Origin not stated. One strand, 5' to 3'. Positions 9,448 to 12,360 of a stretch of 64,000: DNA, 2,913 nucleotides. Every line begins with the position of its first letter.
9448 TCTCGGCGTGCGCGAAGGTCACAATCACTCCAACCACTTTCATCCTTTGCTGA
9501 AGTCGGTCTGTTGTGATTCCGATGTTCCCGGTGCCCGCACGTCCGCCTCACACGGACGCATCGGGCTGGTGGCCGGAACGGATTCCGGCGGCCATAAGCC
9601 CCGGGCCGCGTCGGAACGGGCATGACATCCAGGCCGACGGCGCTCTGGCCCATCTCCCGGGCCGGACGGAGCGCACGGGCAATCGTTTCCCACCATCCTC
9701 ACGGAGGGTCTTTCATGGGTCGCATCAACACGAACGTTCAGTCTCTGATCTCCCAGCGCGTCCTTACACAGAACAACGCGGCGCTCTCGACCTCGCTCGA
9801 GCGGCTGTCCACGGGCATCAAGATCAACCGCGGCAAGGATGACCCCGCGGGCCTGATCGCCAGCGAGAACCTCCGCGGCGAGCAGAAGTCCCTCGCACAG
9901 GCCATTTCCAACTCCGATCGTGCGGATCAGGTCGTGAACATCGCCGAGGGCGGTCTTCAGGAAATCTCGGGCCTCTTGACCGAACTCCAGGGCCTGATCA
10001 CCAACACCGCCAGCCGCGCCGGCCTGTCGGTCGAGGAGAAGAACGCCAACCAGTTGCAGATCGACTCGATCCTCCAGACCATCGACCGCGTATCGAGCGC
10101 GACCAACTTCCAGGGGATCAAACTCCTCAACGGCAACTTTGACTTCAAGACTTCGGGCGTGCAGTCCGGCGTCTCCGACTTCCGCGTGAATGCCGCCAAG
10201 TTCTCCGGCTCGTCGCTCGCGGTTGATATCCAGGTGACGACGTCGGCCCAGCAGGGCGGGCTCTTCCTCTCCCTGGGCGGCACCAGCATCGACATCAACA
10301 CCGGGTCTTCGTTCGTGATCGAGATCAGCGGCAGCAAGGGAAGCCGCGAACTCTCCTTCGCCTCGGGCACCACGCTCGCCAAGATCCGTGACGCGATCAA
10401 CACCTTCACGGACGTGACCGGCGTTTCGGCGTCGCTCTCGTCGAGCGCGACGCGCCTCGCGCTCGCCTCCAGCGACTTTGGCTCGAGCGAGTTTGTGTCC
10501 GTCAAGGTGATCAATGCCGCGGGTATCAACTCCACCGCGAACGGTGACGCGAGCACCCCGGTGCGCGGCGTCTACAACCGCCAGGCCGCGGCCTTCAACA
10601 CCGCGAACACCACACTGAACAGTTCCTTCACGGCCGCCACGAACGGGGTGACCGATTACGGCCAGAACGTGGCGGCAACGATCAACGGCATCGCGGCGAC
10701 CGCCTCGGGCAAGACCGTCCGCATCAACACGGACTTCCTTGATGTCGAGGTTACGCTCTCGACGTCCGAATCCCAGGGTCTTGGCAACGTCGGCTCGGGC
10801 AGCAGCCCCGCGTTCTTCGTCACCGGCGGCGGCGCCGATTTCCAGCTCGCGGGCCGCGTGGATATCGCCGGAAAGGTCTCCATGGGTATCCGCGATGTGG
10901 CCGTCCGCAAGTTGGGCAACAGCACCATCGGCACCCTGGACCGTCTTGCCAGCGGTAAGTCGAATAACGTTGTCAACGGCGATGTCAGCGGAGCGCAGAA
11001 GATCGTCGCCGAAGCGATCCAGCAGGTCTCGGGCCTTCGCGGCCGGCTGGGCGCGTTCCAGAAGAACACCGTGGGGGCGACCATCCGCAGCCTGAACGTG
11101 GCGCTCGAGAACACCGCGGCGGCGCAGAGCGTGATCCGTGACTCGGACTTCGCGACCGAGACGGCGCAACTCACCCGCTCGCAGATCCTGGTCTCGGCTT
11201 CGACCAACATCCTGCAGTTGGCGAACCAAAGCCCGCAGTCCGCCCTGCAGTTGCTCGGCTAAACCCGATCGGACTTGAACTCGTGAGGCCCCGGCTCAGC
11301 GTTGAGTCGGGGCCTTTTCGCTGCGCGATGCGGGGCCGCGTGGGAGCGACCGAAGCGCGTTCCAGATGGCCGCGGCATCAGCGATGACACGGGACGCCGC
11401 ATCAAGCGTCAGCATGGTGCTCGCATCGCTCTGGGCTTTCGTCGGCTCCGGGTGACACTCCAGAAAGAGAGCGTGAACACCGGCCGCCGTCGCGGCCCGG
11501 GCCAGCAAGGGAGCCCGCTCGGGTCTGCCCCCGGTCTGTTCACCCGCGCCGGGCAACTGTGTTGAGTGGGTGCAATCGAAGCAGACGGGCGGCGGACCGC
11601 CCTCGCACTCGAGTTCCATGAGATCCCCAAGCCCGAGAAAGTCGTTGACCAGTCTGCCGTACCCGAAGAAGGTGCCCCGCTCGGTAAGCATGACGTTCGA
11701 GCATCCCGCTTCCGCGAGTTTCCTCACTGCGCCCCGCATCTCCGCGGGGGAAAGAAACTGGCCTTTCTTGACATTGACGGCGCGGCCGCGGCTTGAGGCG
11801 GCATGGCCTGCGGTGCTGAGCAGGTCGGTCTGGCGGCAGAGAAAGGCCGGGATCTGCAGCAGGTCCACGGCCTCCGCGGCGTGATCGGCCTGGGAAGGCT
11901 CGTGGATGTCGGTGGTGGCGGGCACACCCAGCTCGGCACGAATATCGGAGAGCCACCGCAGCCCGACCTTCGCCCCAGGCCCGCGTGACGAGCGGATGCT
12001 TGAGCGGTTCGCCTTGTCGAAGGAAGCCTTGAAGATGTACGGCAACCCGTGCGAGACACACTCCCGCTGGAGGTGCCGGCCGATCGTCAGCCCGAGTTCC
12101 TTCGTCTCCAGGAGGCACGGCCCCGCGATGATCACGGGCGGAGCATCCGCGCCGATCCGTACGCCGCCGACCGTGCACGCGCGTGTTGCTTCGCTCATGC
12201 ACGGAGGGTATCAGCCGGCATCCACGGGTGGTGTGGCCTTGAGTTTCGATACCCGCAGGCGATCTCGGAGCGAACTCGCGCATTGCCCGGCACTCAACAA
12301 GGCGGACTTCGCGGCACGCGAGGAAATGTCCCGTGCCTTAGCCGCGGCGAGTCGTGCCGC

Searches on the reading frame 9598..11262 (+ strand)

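Call 50: search_protein_families(library=ncbifam, proteins=[window:9598-11262:+], max_evalue=0.01)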
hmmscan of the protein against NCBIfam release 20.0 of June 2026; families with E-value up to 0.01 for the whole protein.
window:9598-11262:+ (554 aa): 23 families
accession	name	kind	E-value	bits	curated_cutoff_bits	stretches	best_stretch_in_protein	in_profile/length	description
NF006466.0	PRK08869.1-1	subfamily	3.9e-42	145.1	426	2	43-186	5-147/377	flagellin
NF009444.0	PRK12802.1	equivalog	1.2e-39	136.5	332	2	42-214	4-179/282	flagellin domain-containing protein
NF009446.0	PRK12804.1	subfamily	1.9e-38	132.7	352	2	42-220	2-178/301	flagellin Hag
NF006468.0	PRK08869.1-3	subfamily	1.1e-37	130.1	436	2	42-184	4-145/378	polar flagellin E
NF009448.0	PRK12806.1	equivalog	1.3e-36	126.4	531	3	43-183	5-144/475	flagellin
NF006469.0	PRK08869.1-4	equivalog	2.5e-36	125.8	627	2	43-192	5-151/377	flagellin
NF005294.0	PRK06819.1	subfamily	1.8e-32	113.3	387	1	42-553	4-375/376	FliC/FljB family flagellin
NF006467.0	PRK08869.1-2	subfamily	4.3e-32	111.7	443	2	43-319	5-288/400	flagellin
NF005953.0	PRK08026.1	subfamily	2.2e-28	100.1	619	1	43-553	5-546/548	FliC/FljB family flagellin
NF038071.1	lat_flg_LafA_2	exception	4.5e-26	91.9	365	2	43-189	5-149/284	lateral flagellin LafA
NF010115.0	PRK13588.1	subfamily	3.2e-25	89.1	503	1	42-553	4-513/514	flagellin B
NF006264.0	PRK08411.1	subfamily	1e-24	87.2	729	2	42-300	4-254/572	flagellin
NF009234.0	PRK12584.1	equivalog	1.7e-24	86.8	752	1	42-553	4-509/510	flagellin A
NF009449.0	PRK12807.1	subfamily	2.1e-24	86.6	347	2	42-313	2-272/287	flagellin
NF006470.0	PRK08869.1-5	equivalog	2.8e-21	76.2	423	2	42-372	3-322/388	flagellin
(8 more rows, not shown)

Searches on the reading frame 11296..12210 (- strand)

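Call 81: search_protein_families(library=pfam, proteins=[window:11296-12210:-], max_evalue=0.001)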
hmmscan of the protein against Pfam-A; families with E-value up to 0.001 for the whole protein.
window:11296-12210:- (304 aa): 1 family
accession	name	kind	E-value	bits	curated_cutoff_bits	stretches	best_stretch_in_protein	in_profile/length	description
PF00793.26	DAHP_synth_1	-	8.1e-57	192.6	25.5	1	16-272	9-254/270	DAHP synthetase I family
